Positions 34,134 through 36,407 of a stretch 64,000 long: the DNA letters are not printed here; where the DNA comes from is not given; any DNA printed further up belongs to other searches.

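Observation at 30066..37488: Extended six-gene TerY-P-type (vWA / PP2C / Ser-Thr kinase) operon with three extra components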

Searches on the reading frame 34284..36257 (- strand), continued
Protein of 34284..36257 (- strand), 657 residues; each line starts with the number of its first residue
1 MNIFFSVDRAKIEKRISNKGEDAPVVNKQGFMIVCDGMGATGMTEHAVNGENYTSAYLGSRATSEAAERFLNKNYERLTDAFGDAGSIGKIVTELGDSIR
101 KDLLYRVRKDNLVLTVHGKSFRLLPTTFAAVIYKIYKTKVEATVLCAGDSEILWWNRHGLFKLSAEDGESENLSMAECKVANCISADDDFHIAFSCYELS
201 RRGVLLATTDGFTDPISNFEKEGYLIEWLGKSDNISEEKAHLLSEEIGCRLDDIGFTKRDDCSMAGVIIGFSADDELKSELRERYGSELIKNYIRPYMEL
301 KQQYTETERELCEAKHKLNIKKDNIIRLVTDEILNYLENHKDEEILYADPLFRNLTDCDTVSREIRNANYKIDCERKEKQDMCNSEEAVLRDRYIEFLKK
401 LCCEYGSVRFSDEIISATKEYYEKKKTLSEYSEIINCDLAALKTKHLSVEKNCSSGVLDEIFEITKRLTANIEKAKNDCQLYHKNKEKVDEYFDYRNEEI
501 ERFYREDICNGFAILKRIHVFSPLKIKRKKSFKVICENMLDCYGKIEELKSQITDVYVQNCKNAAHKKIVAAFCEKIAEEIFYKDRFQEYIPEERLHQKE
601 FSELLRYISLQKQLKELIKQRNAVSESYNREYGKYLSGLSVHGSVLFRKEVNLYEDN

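Call 28: search_protein_families(library=pfam, alignment_id=A1, max_evalue=0.1)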
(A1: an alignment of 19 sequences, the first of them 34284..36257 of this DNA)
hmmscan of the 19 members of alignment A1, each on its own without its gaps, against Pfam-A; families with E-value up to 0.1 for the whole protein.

A. member 1, window:34284-36257:- (657 aa): 0 families

B. families by the number of members that match (of 19 scanned): 14 families
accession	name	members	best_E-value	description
PF13672.11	PP2C_2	6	1.4e-05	Protein phosphatase 2C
PF07228.17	SpoIIE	2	0.0017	Stage II sporulation protein E (SpoIIE)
PF21618.2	OST_P1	1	0.0081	Oligosaccharyl transferase, Peripheral 1 domain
PF14941.11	OAF_N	1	0.024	Out at first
PF17943.6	HOCHOB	1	0.025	Homeobox-cysteine loop-homeobox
PF24487.1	NDC80_loop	1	0.029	Kinetochore protein NDC80 loop region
PF08133.16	Nuclease_act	1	0.04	Anticodon nuclease activator family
PF18343.7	SH3_14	1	0.04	Dda helicase SH3 domain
PF01923.23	Cob_adeno_trans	1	0.049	Cobalamin adenosyltransferase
PF17383.7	kleA_kleC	1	0.067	Uncharacterized KorC regulated protein A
PF21522.3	MreB-like_C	1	0.081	Archaeal actin homologue MreB-like, C-terminal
PF08286.16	Spc24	1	0.082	Spc24 subunit of Ndc80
PF20849.2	TelK_muzzle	1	0.086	Protelomerase, muzzle domain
PF21109.2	Stonustoxin_helical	1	0.098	Stonustoxin helical domain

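Call 33: find_related_loci(query=A1, collection=genome_contigs, flank=10000)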
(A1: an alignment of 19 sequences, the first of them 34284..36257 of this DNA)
Query A1 (657 aa) in genome_contigs; peptide patterns used: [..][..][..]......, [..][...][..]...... (x = any residue, [..] = any of these).
38 stretches matched a pattern; 2 encode a relative of the query (tblastn E <= 1e-3); 2 distinct loci.
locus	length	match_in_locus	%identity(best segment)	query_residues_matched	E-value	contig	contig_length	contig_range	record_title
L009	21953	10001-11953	46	1-657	6e-179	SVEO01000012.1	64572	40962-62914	MAG: Lachnospiraceae bacterium isolate SIG308 NODE_10806_length_64572_cov_4.842843, whole genome shotgun sequence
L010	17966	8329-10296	45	1-657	0e+0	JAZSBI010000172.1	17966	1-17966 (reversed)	MAG: Acutalibacteraceae bacterium isolate T1900044928_TS20190394.MAGScoT_cleanbin_000039 SGB_3399_k141_2904719, whole ge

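Call 34: find_related_loci(query=A1, collection=viral_contigs, flank=10000)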
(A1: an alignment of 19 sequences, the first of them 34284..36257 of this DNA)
Query A1 (657 aa) in viral_contigs; peptide patterns used: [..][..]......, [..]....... (x = any residue, [..] = any of these).
33 stretches matched a pattern, but none encodes a relative of the query by tblastn (E <= 1e-3).

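Call 37: search_protein_families(library=pfam, proteins=[L005:3706-4347:+, L005:4352-4786:+, L005:4799-5182:+, L005:5204-6154:+, L005:6240-7088:+, L005:7088-7444:+, L005:7451-7873:+, L005:7902-11900:+, L008:15195-17507:+, L008:14141-15178:+], max_evalue=0.01)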
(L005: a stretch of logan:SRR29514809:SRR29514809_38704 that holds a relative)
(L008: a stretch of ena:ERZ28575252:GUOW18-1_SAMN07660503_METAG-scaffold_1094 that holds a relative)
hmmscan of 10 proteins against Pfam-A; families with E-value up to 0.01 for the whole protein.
L005:3706-4347:+ (213 aa): 3 families
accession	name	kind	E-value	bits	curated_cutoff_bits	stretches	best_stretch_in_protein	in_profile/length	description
PF02724.19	CDC45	-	0.0016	17.2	34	1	45-133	152-244/624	CDC45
PF04791.21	LMBR1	-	0.0036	16.7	31.9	1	47-151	265-370/510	LMBR1-like membrane protein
PF02453.23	Reticulon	-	0.0099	16.2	31.8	0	90-150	63-123/157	Reticulon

L005:4352-4786:+ (144 aa): 0 families

L005:4799-5182:+ (127 aa): 1 family
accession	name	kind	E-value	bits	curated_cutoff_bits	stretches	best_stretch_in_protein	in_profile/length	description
PF15616.11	TerY_C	-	5.9e-05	23.6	28.4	1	3-126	2-129/129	TerY-C metal binding domain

L005:5204-6154:+ (316 aa): 1 family
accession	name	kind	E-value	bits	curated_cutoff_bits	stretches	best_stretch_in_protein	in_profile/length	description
PF01841.26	Transglut_core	-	1.8e-10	41.5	23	1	102-192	6-107/108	Transglutaminase-like superfamily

L005:6240-7088:+ (282 aa): 1 family
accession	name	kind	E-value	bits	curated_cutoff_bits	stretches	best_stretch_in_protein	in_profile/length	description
PF01435.24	Peptidase_M48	-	7.5e-23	81.8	20.3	1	76-275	11-184/186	Peptidase family M48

L005:7088-7444:+ (118 aa): 2 families
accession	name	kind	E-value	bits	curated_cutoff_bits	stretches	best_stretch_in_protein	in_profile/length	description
PF15616.11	TerY_C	-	9e-08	32.7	28.4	1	49-103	61-115/129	TerY-C metal binding domain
PF05129.18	Zn_ribbon_Elf1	-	0.0017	18.8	29.8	1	56-101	16-57/79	Transcription elongation factor Elf1 like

L005:7451-7873:+ (140 aa): 1 family
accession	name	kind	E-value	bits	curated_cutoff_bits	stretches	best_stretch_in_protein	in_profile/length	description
PF08837.16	DUF1810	-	1.3e-53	181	25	1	5-139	2-136/136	Protein of unknown function (DUF1810)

L005:7902-11900:+ (1333 aa): 12 families
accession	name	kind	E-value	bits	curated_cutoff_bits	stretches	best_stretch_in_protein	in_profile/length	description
PF13424.12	TPR_12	-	4.3e-16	59.3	30.1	1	1148-1212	8-73/77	Tetratricopeptide repeat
PF00931.28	NB-ARC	-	1.1e-10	41.6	23.5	1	347-545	16-228/248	NB-ARC domain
PF07719.23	TPR_2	-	2.5e-10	40.1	27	1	1186-1213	3-30/34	Tetratricopeptide repeat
PF00069.31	Pkinase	-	4.9e-10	39.7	31.7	1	148-277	100-221/263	Protein kinase domain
PF13374.12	TPR_10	-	4.7e-09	36.4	27.5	0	1187-1212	5-30/42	Tetratricopeptide repeat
PF13181.12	TPR_8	-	9.2e-09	35.2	25.7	1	1186-1213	3-30/34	Tetratricopeptide repeat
PF17874.7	TPR_MalT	-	2.7e-06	27.3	45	1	1144-1252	41-148/336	MalT-like TPR region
PF13176.12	TPR_7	-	0.00098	19.5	27.9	0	1191-1217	6-34/36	Tetratricopeptide repeat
PF07714.23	PK_Tyr_Ser-Thr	-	0.0014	18.4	23.1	1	142-252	98-204/258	Protein tyrosine and serine/threonine kinase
PF00515.34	TPR_1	-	0.002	18.3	27.8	1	1187-1212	4-29/34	Tetratricopeptide repeat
PF20720.3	nSTAND3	-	0.0022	18.1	27.2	1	338-396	6-61/155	Novel STAND NTPase 3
PF13401.12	AAA_22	-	0.0065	17.2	27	0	351-457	7-120/130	AAA domain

L008:15195-17507:+ (770 aa): 2 families
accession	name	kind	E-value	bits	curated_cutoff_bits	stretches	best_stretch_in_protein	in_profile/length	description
PF25302.1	NADase_transloc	-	6e-17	62.6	27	1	634-765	26-146/146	NAD glycohydrolase translocation F5/8 type C domain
PF18962.6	Por_Secre_tail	-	0.00035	21.2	27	1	403-458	23-70/75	Secretion system C-terminal sorting domain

L008:14141-15178:+ (345 aa): 0 families

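Call 41: predict_structure(alignment_id=A1)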
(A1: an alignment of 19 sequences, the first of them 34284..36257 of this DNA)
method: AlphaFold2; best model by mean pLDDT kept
length: 657 residues; sequences in the alignment: 19
mean_pLDDT: 88.3   pTM: 0.65
mean pLDDT of the five models: 88.3, 87.8, 85.6, 85.5, 83.4
residues with pLDDT >= 90: 429; 70-90: 177; 50-70: 31; < 50: 20
segments of 3 or more residues with pLDDT < 50: 167-180, 652-657
pLDDT, mean of each block of 10 residues (from residue 1): 92 85 94 86 76 90 97 96 95 96 93 72 89 95 92 94 66 39 83 93 94 81 93 91 94 85 94 92 92 94 96 92 90 89 77 91 96 97 96 95 90 94 94 91 72 71 91 93 95 95 94 86 83 93 95 93 94 95 87 75 87 95 92 80 87 39
secondary structure, 60 per line:
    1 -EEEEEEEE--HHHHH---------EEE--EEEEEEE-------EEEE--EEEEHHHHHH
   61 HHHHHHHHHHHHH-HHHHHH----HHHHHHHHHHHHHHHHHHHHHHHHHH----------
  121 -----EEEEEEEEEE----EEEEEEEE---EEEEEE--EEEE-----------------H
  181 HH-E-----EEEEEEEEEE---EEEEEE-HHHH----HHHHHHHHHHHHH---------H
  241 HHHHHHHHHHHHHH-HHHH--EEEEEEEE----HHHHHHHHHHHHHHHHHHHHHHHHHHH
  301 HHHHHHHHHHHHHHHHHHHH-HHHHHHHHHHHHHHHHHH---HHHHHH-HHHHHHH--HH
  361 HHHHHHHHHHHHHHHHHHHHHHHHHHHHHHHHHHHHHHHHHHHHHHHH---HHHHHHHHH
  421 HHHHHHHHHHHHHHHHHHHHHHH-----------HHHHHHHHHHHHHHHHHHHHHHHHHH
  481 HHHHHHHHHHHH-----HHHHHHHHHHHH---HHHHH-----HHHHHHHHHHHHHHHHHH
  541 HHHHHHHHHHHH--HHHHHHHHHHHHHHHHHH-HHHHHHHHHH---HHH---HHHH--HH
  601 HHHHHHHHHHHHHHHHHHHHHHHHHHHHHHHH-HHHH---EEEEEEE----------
elements in order: E2-9 H12-16 E26-28 E31-37 E45-48 E51-54 H55-73 H75-80 H85-110 E126-135 E140-147 E151-156 E159-162 E190-199 E203-208 H210-213 H218-230 H240-254 H256-259 E262-269 H274-320 H322-339 H343-348 H350-356 H359-408 H412-443 H455-492 H498-509 H513-517 H523-552 H555-572 H574-583 H593-596 H599-632 H634-637 E641-647

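Call 44: fold_search(model_id=the predicted structure, library=pdb)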
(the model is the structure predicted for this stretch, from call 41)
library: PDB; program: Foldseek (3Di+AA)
matches with E <= 10: 803; with E <= 0.001: 103
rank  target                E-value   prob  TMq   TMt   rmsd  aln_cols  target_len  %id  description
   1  2j86_B                8.4e-10  1.00  0.28  0.70   4.5       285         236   15  Structural analysis of the PP2C Family Phosphatase tPphA of Thermosynechococcus elongatus (released 2007-11-06)
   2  2j86_A                8.8e-10  1.00  0.28  0.72   4.9       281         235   16  Structural analysis of the PP2C Family Phosphatase tPphA of Thermosynechococcus elongatus (released 2007-11-06)
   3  2y09                  2.4e-09  1.00  0.28  0.72   4.6       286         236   15  The cyanobacterial PP2C-like phosphatase tPphA requires three metals in the catalytic center for efficient catalysis (released 2011-02-09)
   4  5iti                  3.2e-09  1.00  0.27  0.66   5.7       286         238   17  A cynobacterial PP2C (tPphA) structure (released 2016-05-04)
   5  5d2u                  4.7e-09  1.00  0.28  0.67   5.5       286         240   16  Crystal structure of tPphA Variant - H39A (released 2016-05-04)
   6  2xzv                  6.5e-09  1.00  0.29  0.73   4.1       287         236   15  The cyanobacterial PP2C-like phosphatase tPphA requires three metals in the catalytic center for efficient catalysis (released 2011-02-09)
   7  2j82                  7.5e-09  1.00  0.28  0.73   4.6       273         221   16  Structural analysis of the PP2C Family Phosphatase tPphA from Thermosynechococcus elongatus (released 2007-11-06)
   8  1txo_A                7.0e-08  1.00  0.28  0.69   5.4       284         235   14  Crystal structure of the Mycobacterium tuberculosis serine/threonine phosphatase PstP/Ppp at 1.95 A. (released 2004-11-23)
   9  6jkv_B                7.3e-08  1.00  0.27  0.68   5.1       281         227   14  PppA, a key regulatory component of T6SS in Pseudomonas aeruginosa (released 2019-06-26)
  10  2cm1                  8.1e-08  1.00  0.26  0.66   5.4       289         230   15  Crystal structure of the catalytic domain of serine threonine protein phosphatase PstP in complex with 2 Manganese ions. (released 2007-06-12)
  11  6jkv_A                9.3e-08  1.00  0.27  0.68   4.9       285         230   14  PppA, a key regulatory component of T6SS in Pseudomonas aeruginosa (released 2019-06-26)
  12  5vt7_B                2.0e-07  1.00  0.28  0.54   8.3       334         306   13  ABA-mimicking ligand AMC1beta in complex with ABA receptor PYL2 and PP2C HAB1 (released 2017-11-15)
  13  2pk0_A                2.4e-07  1.00  0.26  0.59   6.4       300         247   15  Structure of the S. agalactiae serine/threonine phosphatase at 2.65 resolution (released 2007-06-12)
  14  8ay7_B                2.5e-07  1.00  0.25  0.48   9.7       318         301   12  X-RAY CRYSTAL STRUCTURE OF THE CsPYL1(V112L, T135L,F137I, T153I, V168A)-iSB7-HAB1 TERNARY COMPLEX (released 2023-03-22)
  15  9h0j_B                2.8e-07  1.00  0.25  0.50  10.5       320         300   13  X-RAY CRYSTAL STRUCTURE OF THE CsPYL1 5M (V112L, T135L, F137I, T153I, V168A)-iCB-HAB1 TERNARY COMPLEX (released 2025-08-20)
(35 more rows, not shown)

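Call 58: search_protein_families(library=pfam, proteins=[L003:8641-9882:+, L003:9875-10531:+, L001:6829-7992:+, L001:5074-5586:+], max_evalue=0.01)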
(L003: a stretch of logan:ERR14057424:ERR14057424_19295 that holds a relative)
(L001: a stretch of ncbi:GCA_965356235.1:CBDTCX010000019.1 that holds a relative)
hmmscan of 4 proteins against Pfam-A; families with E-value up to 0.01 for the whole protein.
L003:8641-9882:+ (413 aa): 0 families

L003:9875-10531:+ (218 aa): 0 families

L001:6829-7992:+ (387 aa): 3 families
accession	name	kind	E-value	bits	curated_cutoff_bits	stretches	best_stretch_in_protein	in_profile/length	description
PF18143.6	HAD_SAK_2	-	7.1e-25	88.4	27.5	1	3-142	1-139/139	HAD domain in Swiss Army Knife RNA repair proteins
PF00149.33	Metallophos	-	2.4e-18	67.7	21.5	1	154-344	2-162/191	Calcineurin-like phosphoesterase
PF12850.12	Metallophos_2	-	0.00012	22.6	27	1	154-253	2-60/154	Calcineurin-like phosphoesterase superfamily domain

L001:5074-5586:+ (170 aa): 2 families
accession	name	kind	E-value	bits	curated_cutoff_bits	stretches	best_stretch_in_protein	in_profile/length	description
PF08238.18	Sel1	-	5.2e-09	36.8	30.7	1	121-155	1-35/36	Sel1 repeat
PF23310.1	TPR_27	-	0.003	17.6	27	1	93-153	32-93/110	Plant tetratrico peptide repeats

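Call 89: search_protein_families(library=pfam, proteins=[L003:6701-8518:+, L002:12631-14775:+, L001:8879-9241:+], max_evalue=0.1)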
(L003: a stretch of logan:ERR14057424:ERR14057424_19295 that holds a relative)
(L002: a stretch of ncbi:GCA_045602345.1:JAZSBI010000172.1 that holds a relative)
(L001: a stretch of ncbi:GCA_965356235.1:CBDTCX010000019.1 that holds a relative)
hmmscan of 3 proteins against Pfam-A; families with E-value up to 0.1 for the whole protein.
L003:6701-8518:+ (605 aa): 6 families
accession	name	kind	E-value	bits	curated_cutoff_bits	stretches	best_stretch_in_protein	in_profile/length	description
PF18547.6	HalOD2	-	0.00026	21.3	27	0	369-387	22-40/52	Halobacterial output domain 2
PF20990.2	DUF2207_C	-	0.0012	19.1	33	1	271-351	126-204/247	Predicted membrane protein (DUF2207) C-terminal domain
PF13567.11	DUF4131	-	0.0023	18.1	31.6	1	279-348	3-63/165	Domain of unknown function (DUF4131)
PF06687.17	SUR7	-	0.0025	18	29.6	0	278-339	107-162/201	SUR7/PalI family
PF12420.13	DUF3671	-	0.028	14.3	34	0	38-301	132-209/223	Fam-L, Fam-M like protein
PF09586.16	YfhO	-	0.088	11.6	28.5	1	278-347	184-247/835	Bacterial membrane protein YfhO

L002:12631-14775:+ (714 aa): 1 family
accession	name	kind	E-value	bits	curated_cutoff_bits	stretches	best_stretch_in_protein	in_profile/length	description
PF09716.15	ETRAMP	-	0.002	18.5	29.1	1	37-83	28-74/81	Malarial early transcribed membrane protein (ETRAMP)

L001:8879-9241:+ (120 aa): 7 families
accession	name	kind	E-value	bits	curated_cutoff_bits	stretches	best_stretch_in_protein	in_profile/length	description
PF15616.11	TerY_C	-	8.4e-05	23.1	28.4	1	61-106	73-116/129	TerY-C metal binding domain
PF12760.12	Zn_ribbon_IS1595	-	0.014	15.7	25.4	1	63-85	19-41/46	Transposase zinc-ribbon domain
PF25208.1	DUF7838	-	0.015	15.7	28.5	1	62-111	6-53/55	Domain of unknown function (DUF7838)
PF04810.20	zf-Sec23_Sec24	-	0.023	15.2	25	0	75-101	3-32/39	Sec23/Sec24 zinc finger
PF00569.23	ZZ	-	0.037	14.3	21.4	0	62-82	4-28/45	Zinc finger, ZZ type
PF24460.1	DUF7575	-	0.049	13.5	28.5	0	64-70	5-11/28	Domain of unknown function (DUF7575)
PF13717.11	Zn_ribbon_4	-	0.096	13.1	30.3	1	86-100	19-33/36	zinc-ribbon domain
